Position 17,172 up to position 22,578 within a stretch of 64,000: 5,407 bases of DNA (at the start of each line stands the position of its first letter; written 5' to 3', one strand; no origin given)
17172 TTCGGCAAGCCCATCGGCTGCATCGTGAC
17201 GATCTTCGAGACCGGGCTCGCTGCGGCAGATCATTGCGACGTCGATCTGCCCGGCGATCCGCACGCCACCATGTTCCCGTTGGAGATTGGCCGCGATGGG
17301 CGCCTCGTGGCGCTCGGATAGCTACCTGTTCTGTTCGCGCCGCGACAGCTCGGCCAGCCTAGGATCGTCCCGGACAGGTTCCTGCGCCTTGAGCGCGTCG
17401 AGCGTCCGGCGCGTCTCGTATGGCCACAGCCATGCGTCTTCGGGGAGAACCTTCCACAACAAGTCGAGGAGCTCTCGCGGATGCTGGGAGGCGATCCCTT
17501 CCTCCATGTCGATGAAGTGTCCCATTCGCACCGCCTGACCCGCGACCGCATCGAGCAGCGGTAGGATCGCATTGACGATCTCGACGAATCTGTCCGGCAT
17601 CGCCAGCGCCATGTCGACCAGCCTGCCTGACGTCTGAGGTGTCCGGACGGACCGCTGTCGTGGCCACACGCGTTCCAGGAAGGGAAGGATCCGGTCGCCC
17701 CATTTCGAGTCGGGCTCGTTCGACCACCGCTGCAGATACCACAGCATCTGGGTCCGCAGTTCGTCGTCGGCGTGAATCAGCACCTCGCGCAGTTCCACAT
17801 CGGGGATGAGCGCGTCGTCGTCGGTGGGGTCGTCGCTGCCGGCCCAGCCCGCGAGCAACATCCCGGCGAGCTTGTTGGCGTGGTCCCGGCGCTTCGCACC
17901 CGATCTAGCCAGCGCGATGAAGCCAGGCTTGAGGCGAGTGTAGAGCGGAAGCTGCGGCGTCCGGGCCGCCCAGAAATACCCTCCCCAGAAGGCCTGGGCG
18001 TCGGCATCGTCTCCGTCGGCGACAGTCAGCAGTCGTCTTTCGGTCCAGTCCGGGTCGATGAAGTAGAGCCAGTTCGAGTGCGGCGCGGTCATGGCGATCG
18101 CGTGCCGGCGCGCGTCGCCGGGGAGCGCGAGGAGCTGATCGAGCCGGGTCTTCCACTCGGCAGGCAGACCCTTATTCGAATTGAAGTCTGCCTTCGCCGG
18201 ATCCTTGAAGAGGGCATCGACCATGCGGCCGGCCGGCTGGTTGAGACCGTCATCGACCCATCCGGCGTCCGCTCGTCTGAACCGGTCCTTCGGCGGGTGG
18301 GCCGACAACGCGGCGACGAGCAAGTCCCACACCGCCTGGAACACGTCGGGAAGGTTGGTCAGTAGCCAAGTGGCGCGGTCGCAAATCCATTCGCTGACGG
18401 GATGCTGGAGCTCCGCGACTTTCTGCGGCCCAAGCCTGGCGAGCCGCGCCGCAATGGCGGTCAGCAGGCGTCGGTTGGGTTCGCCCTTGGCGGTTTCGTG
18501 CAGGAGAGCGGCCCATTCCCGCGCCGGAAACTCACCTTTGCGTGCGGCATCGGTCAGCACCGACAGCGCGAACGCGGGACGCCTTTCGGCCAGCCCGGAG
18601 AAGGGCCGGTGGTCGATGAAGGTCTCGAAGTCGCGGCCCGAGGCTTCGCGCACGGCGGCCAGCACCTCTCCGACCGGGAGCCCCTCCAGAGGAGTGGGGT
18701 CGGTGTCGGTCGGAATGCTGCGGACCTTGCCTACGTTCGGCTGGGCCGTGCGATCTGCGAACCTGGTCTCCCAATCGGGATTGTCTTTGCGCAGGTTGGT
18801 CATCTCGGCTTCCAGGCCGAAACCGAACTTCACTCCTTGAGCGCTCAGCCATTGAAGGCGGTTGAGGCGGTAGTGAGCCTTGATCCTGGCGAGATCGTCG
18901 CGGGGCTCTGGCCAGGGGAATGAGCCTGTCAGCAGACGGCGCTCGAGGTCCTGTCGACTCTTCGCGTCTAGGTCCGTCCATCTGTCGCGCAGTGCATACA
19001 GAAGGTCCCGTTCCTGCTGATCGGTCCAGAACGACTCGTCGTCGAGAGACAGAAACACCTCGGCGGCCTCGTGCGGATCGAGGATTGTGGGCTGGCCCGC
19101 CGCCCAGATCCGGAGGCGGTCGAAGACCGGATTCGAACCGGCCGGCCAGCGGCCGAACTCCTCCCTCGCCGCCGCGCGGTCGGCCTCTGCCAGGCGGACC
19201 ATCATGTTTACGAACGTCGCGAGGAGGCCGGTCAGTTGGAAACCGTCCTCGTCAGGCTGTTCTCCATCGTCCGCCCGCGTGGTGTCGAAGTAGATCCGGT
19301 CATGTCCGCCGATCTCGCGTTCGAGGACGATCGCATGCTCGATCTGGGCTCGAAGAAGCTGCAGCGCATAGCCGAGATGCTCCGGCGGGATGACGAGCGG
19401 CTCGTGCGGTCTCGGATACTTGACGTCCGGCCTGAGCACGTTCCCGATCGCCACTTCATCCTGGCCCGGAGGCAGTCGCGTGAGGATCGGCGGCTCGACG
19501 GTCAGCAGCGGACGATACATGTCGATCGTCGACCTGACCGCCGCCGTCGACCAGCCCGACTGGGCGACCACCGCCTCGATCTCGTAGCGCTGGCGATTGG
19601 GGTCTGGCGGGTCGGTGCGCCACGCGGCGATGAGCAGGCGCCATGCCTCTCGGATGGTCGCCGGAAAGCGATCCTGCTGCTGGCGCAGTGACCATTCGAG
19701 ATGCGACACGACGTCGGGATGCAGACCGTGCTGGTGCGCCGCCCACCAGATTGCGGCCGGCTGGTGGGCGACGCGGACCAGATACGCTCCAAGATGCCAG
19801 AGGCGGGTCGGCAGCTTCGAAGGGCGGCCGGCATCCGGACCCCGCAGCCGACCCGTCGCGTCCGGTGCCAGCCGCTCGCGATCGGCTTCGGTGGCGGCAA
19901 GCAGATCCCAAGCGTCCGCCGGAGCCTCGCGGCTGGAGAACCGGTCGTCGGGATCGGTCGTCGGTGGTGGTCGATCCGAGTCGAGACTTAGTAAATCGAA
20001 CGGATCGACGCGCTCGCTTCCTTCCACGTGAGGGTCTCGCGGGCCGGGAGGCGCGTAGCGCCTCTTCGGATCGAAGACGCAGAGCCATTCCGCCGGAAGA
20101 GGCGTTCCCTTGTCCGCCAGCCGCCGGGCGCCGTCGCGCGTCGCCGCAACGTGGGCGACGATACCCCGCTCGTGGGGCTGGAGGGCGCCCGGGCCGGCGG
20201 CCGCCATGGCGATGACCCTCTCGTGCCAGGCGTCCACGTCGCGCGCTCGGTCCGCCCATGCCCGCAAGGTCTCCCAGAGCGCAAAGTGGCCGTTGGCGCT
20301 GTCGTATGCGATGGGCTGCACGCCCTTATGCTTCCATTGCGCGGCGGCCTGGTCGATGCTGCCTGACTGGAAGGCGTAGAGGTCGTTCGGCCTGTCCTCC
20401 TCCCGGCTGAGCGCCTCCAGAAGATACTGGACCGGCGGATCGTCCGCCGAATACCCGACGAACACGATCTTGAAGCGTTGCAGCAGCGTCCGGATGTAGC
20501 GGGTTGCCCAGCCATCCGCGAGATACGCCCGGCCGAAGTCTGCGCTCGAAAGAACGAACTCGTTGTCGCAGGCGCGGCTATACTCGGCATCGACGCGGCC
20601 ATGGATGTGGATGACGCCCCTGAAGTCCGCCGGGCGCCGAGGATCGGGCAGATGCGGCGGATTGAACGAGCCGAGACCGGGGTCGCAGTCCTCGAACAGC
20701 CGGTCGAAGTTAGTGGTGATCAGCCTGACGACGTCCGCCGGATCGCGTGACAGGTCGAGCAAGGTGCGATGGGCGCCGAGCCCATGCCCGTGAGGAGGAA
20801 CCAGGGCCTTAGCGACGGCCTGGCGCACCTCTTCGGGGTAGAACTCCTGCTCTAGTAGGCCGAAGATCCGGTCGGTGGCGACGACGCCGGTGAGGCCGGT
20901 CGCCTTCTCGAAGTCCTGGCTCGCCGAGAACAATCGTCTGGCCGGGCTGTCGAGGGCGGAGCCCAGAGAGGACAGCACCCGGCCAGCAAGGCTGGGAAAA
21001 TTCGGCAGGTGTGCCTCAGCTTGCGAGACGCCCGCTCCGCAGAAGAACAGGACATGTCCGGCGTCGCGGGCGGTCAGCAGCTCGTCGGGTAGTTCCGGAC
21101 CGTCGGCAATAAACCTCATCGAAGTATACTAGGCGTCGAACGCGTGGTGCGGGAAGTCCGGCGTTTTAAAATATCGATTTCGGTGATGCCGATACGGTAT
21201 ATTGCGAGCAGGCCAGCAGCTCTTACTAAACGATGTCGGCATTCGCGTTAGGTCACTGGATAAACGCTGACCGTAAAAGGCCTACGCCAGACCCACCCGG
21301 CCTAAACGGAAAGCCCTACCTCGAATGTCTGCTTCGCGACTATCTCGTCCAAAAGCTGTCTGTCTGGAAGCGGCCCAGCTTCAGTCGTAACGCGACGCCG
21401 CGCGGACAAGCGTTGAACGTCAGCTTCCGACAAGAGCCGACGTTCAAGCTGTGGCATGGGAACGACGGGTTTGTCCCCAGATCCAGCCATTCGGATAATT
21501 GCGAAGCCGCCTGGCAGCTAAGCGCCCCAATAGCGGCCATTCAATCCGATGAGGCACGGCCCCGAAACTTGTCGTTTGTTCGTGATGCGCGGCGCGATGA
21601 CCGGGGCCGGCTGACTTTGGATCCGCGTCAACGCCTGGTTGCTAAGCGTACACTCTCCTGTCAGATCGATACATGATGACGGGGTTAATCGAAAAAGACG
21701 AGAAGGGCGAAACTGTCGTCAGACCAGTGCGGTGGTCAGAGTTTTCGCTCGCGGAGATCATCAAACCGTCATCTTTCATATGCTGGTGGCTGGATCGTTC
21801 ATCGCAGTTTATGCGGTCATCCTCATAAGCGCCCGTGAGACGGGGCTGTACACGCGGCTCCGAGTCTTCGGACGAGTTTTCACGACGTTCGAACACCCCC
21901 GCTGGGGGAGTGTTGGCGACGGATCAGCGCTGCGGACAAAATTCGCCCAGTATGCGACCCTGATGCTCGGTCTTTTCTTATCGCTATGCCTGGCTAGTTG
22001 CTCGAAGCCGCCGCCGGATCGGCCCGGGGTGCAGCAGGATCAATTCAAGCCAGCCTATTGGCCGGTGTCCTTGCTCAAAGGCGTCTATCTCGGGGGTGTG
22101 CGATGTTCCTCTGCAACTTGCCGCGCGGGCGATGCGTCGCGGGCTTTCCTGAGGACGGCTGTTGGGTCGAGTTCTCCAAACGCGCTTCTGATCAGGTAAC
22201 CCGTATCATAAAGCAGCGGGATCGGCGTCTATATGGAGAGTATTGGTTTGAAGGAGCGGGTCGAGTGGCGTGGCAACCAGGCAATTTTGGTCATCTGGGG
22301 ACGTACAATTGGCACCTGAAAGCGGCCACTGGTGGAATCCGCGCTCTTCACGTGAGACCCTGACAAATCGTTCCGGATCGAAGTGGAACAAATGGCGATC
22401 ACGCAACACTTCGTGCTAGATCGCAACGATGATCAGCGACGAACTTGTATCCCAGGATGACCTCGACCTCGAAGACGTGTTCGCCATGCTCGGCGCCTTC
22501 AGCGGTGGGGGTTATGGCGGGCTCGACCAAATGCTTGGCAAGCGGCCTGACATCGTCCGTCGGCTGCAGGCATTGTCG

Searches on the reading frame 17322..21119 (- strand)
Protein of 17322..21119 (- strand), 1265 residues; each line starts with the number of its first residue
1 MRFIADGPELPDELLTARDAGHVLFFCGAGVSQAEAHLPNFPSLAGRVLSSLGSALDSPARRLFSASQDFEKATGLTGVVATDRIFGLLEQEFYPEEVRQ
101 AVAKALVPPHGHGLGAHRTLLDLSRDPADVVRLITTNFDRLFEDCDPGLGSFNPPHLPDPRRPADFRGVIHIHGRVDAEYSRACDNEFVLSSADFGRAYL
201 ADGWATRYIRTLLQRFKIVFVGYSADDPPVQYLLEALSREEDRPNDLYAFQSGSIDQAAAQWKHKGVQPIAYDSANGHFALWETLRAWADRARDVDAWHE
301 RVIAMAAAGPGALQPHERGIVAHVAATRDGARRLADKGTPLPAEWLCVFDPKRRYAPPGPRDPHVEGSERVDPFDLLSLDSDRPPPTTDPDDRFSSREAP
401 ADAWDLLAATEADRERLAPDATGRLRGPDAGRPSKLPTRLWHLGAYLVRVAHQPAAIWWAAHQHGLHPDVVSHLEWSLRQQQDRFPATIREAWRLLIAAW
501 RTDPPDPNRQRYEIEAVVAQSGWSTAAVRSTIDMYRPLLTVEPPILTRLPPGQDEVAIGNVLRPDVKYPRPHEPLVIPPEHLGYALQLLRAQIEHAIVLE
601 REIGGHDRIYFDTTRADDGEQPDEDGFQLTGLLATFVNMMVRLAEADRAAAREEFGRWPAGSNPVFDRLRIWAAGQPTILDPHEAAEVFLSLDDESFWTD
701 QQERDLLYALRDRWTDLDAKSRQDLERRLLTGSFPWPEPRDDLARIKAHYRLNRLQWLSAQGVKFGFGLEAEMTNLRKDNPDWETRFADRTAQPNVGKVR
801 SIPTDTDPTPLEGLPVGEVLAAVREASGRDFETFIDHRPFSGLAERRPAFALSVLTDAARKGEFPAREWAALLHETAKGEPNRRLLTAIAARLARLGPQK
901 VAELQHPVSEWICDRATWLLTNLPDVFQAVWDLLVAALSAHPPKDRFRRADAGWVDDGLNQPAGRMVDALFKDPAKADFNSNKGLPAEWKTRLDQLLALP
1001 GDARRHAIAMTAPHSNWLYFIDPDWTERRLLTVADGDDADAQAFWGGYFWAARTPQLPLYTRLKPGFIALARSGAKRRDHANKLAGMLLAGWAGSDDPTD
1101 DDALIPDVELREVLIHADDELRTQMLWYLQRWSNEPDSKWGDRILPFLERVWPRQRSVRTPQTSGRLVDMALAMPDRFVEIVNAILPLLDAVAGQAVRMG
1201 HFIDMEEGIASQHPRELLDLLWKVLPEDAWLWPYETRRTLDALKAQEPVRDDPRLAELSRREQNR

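Call 5: search_protein_families(library=pfam, proteins=[window:17322-21119:-], max_evalue=0.1)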
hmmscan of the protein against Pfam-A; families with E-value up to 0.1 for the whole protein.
window:17322-21119:- (1265 aa): 1 family
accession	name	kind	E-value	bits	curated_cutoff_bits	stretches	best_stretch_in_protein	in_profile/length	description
PF13289.12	SIR2_2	-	7.1e-18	65.5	24.5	1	133-270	3-141/141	SIR2-like domain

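Call 6: search_protein_families(library=padloc, proteins=[window:17322-21119:-], max_evalue=0.1)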
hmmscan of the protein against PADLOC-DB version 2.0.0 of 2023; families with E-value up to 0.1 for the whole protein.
window:17322-21119:- (1265 aa): 3 families
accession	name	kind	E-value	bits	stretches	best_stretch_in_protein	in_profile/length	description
PDLC02183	Dsr1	-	7.8e-91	303.4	2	1-315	1-318/1275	-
PDLC04167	Dsr1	-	6.2e-84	280.6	2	1-351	1-352/1248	-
PDLC04968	PDC-S25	-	0.021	11.8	1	130-238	140-242/517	-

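Call 8: search_protein_families(library=ncbifam, proteins=[window:17322-21119:-], max_evalue=0.1)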
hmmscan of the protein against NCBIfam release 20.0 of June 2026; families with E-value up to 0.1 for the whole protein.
window:17322-21119:- (1265 aa): 1 family
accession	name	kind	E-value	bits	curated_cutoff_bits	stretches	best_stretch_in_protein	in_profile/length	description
NF041818.1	Dsr1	equivalog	4.2e-122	409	1400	2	1-350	1-355/1263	anti-phage defense-associated sirtuin Dsr1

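Call 56: search_solved_structures(query=window:17322-21119:-, max_evalue=0.01)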
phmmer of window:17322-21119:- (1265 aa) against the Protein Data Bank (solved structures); distinct sequences matched with E-value up to 0.01: 0.

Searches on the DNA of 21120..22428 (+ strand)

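Call 70: search_dna_similar(query=window:21120-22428:+, collection=plasmids, mode=distant, max_rows=8)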
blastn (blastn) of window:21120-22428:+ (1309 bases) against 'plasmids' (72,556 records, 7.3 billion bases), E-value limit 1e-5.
Records with a match: 2; places in all: 2; records where one place covers at least 80% of the query: 0.
Best place of each record, by identity: 80-90% 2.
By first word of the organism name: Sphingobium 1; Sphingomonas 1.
By predicted mobility (MOB-suite, as given by PLSDB): mobilizable 1; conjugative 1.
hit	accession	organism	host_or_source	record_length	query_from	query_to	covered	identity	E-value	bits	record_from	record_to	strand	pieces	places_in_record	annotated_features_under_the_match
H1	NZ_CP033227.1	Sphingobium yanoikuyae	Mixed culture,wastewater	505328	252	364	9%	85.8%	9e-28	132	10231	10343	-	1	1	none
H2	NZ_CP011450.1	Sphingomonas sanxanigenens DSM 19645 = NX02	-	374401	284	358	6%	84.0%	1e-12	82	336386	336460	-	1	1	none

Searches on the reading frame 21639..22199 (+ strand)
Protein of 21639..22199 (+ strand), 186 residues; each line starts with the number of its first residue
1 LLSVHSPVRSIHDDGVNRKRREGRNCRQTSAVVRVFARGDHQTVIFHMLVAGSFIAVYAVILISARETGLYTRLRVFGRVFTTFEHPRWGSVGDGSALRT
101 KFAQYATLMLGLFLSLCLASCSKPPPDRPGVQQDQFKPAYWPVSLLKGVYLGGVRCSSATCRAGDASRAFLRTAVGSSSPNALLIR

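Call 5: search_protein_families(library=pfam, proteins=[window:21639-22199:+], max_evalue=0.1)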
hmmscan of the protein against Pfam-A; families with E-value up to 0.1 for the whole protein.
window:21639-22199:+ (186 aa): 0 families

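Call 6: search_protein_families(library=padloc, proteins=[window:21639-22199:+], max_evalue=0.1)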
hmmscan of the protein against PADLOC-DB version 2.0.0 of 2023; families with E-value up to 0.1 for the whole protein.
window:21639-22199:+ (186 aa): 0 families

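Call 8: search_protein_families(library=ncbifam, proteins=[window:21639-22199:+], max_evalue=0.1)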
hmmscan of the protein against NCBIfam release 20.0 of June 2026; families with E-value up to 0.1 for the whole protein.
window:21639-22199:+ (186 aa): 1 family
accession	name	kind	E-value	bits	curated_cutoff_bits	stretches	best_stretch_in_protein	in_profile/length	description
NF041850.1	VI_secsys_TagV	equivalog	0.023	14.4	300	1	109-135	6-32/166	type VI secretion system accessory protein TagV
